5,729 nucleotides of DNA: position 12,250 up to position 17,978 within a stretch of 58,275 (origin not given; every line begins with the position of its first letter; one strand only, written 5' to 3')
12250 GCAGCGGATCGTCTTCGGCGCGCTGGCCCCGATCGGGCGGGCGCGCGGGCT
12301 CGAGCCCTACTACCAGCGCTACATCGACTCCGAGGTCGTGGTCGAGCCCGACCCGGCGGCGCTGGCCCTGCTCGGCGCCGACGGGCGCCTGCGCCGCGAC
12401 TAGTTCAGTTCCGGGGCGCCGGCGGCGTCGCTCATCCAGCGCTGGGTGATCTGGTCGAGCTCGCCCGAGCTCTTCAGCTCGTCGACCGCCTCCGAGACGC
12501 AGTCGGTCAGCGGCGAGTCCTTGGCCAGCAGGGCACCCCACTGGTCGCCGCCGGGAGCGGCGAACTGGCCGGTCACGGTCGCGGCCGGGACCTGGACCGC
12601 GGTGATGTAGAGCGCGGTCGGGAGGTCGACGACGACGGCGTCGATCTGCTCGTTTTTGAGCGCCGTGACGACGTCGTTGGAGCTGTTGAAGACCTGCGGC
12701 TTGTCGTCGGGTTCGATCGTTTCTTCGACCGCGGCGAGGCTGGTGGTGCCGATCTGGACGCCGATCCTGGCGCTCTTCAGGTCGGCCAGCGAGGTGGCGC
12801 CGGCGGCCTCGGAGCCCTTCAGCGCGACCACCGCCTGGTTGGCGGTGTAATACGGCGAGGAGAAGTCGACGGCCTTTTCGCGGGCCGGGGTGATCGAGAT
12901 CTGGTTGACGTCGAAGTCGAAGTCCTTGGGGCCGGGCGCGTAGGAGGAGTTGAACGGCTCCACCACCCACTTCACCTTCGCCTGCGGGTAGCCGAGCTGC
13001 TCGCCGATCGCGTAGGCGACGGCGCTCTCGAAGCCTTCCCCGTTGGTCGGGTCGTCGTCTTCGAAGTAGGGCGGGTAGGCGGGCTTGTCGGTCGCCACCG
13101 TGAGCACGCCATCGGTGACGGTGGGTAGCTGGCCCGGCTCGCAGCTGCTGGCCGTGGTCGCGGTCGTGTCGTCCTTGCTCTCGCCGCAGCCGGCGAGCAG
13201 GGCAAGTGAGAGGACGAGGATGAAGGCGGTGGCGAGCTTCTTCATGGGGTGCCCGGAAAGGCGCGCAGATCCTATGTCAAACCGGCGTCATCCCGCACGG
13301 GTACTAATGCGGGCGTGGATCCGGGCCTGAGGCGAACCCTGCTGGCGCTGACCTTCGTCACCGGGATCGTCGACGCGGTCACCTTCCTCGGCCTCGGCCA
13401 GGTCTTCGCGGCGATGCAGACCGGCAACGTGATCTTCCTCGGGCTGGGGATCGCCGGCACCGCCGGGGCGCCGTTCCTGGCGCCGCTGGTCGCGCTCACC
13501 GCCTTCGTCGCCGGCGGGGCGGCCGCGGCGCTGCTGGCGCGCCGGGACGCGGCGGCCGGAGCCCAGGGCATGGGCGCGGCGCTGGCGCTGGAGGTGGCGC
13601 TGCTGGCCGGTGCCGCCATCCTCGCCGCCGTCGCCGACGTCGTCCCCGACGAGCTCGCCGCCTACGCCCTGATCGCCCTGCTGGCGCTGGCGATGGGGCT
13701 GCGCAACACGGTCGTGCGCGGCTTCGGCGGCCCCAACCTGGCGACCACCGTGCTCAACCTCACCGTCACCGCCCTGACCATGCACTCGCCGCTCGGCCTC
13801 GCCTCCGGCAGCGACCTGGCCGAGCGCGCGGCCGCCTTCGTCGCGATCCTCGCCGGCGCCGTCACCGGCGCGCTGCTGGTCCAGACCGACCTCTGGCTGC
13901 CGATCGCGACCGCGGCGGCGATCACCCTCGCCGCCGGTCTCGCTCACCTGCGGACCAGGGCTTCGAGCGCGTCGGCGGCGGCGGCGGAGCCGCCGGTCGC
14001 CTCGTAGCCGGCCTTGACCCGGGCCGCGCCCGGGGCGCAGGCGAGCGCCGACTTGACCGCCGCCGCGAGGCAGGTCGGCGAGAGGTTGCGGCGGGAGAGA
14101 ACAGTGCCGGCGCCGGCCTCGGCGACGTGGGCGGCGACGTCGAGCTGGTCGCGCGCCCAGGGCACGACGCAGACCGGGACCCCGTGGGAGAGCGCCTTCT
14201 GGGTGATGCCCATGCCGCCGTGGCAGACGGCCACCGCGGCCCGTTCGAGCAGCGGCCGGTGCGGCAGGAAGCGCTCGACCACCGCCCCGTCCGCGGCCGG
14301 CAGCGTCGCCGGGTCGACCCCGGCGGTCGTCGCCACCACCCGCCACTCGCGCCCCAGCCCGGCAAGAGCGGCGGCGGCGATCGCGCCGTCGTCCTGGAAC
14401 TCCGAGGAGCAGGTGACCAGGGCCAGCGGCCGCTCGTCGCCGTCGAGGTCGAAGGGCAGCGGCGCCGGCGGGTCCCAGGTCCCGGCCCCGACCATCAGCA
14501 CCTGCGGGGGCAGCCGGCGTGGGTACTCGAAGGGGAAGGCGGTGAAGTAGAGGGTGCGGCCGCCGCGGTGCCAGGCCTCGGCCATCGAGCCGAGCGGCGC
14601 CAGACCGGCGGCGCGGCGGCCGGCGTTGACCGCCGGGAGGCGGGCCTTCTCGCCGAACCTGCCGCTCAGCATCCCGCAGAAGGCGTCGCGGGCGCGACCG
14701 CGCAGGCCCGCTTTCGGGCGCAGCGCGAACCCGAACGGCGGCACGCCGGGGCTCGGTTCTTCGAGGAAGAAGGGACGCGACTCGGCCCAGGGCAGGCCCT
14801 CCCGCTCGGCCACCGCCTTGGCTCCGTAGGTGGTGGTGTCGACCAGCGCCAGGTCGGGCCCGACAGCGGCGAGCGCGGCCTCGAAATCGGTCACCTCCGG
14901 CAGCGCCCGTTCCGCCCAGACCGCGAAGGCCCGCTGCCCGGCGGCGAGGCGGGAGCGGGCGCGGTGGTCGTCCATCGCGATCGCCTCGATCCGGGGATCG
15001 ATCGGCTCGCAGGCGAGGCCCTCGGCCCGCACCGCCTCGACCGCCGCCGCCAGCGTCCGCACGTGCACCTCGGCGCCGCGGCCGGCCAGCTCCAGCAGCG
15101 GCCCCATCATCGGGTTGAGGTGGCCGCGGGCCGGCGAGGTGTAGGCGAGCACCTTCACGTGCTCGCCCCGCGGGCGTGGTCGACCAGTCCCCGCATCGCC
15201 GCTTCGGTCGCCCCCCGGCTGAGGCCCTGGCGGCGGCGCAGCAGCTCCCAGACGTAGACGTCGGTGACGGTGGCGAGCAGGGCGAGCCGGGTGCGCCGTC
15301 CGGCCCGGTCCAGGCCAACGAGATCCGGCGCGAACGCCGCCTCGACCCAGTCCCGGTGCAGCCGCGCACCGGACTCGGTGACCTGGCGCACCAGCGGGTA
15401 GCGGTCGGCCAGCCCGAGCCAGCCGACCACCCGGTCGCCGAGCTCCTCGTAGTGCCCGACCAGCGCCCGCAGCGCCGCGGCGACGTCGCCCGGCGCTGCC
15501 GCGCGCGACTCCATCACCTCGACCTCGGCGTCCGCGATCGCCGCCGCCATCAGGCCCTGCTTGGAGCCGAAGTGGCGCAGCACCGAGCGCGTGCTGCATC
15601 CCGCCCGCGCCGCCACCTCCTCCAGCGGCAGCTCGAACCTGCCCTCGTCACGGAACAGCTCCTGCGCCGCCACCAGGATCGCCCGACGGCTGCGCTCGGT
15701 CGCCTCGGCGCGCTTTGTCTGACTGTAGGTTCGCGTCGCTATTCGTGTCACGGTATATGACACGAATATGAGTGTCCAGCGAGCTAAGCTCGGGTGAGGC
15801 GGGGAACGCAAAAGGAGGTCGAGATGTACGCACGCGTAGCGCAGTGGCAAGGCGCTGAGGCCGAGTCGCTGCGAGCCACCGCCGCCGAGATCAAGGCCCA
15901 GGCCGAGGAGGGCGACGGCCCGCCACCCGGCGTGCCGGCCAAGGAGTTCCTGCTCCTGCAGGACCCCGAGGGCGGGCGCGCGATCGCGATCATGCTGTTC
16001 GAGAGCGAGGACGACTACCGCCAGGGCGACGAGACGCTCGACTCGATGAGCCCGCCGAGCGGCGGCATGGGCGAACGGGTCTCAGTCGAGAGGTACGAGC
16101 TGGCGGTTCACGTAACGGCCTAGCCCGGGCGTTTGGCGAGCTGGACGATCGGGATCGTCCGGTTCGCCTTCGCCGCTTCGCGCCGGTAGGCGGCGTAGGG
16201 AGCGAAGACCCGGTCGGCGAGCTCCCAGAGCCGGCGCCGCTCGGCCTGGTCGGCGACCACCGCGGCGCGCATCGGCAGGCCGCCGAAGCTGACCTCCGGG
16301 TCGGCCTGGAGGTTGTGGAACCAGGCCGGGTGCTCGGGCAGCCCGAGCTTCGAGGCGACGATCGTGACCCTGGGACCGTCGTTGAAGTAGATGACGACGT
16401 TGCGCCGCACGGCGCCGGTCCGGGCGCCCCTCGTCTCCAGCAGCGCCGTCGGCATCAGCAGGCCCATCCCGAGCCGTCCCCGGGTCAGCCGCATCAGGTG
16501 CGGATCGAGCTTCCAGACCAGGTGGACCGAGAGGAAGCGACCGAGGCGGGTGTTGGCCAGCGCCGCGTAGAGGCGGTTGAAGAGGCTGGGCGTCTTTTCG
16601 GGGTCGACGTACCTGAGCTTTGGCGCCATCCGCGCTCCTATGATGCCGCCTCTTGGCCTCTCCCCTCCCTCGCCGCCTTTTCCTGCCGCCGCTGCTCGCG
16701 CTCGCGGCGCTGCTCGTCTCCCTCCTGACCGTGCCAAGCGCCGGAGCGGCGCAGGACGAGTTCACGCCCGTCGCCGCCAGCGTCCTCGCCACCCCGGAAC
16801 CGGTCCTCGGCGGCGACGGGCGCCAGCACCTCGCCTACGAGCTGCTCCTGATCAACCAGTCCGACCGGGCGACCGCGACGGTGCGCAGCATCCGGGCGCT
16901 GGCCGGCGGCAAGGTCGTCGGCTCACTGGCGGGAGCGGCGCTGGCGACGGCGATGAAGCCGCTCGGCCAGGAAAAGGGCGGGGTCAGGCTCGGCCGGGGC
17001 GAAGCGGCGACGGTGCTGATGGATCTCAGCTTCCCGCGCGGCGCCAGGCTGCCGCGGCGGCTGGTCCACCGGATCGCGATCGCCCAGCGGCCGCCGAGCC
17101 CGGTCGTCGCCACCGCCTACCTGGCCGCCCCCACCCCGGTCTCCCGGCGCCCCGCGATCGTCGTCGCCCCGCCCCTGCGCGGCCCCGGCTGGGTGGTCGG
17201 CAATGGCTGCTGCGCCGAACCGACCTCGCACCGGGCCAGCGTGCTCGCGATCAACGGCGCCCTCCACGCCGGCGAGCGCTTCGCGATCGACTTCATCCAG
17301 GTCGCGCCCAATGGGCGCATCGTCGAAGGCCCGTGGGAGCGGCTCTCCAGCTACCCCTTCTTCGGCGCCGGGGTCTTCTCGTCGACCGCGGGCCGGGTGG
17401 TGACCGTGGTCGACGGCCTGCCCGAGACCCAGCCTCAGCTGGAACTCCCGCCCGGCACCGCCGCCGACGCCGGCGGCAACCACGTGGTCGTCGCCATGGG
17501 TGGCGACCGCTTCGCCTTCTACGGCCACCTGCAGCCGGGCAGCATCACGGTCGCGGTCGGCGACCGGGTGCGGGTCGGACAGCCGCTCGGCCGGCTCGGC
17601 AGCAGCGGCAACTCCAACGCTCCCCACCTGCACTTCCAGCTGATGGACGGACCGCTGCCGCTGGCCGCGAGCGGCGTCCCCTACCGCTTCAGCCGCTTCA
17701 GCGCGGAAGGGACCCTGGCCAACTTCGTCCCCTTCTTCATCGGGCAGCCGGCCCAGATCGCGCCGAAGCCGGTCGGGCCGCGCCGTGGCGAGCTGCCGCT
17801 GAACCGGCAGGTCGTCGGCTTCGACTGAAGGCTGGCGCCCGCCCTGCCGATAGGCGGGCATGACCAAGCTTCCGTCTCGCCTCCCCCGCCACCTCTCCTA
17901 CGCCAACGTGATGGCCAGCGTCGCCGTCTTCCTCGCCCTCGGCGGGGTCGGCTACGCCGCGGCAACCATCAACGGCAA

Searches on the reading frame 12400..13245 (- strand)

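Call 20: search_protein_families(library=pfam, proteins=[window:12400-13245:-], max_evalue=0.001)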
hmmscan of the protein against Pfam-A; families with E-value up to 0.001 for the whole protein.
window:12400-13245:- (281 aa): 2 families
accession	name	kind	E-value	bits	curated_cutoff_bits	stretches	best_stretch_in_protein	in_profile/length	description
PF00497.25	SBP_bac_3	-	1.1e-23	83.8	26.4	1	48-272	1-131/132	Bacterial extracellular solute-binding proteins, family 3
PF10613.14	Lig_chan-Glu_bd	-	0.00075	20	30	0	108-140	78-110/115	Ligated ion channel L-glutamate- and glycine-binding site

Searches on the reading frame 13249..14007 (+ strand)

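Call 20: search_protein_families(library=pfam, proteins=[window:13249-14007:+], max_evalue=0.001)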
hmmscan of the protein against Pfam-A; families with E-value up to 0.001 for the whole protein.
window:13249-14007:+ (252 aa): 1 family
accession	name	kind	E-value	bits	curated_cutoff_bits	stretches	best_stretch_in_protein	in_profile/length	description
PF06912.16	DUF1275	-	1.9e-32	113.1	25.4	1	31-230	2-191/193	Protein of unknown function (DUF1275)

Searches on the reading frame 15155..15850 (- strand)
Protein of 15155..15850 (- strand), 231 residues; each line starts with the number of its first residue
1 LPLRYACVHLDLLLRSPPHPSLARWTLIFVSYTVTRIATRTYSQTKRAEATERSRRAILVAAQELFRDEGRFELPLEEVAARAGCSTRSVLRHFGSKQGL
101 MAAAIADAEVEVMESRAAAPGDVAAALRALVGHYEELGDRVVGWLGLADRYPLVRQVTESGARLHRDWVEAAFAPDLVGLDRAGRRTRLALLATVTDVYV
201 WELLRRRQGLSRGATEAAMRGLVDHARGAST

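Call 20: search_protein_families(library=pfam, proteins=[window:15155-15850:-], max_evalue=0.001)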
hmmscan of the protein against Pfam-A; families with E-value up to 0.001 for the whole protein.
window:15155-15850:- (231 aa): 1 family
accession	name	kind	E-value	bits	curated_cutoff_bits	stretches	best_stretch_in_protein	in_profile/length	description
PF00440.29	TetR_N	-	3.5e-10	39.9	24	1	58-104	1-47/47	Bacterial regulatory proteins, tetR family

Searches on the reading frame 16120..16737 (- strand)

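Call 20: search_protein_families(library=pfam, proteins=[window:16120-16737:-], max_evalue=0.001)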
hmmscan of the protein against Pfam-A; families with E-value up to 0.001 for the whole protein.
window:16120-16737:- (205 aa): 1 family
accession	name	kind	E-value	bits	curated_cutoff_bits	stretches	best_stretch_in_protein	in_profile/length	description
PF04075.20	F420H2_quin_red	-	5.1e-25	88.5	22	1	80-198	7-126/130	F420H(2)-dependent quinone reductase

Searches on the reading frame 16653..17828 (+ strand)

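Call 20: search_protein_families(library=pfam, proteins=[window:16653-17828:+], max_evalue=0.001)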
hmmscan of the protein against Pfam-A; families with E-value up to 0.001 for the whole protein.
window:16653-17828:+ (391 aa): 1 family
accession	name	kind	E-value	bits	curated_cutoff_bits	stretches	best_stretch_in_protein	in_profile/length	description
PF01551.29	Peptidase_M23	-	3.1e-13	50.1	28.7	1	266-332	31-89/96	Peptidase family M23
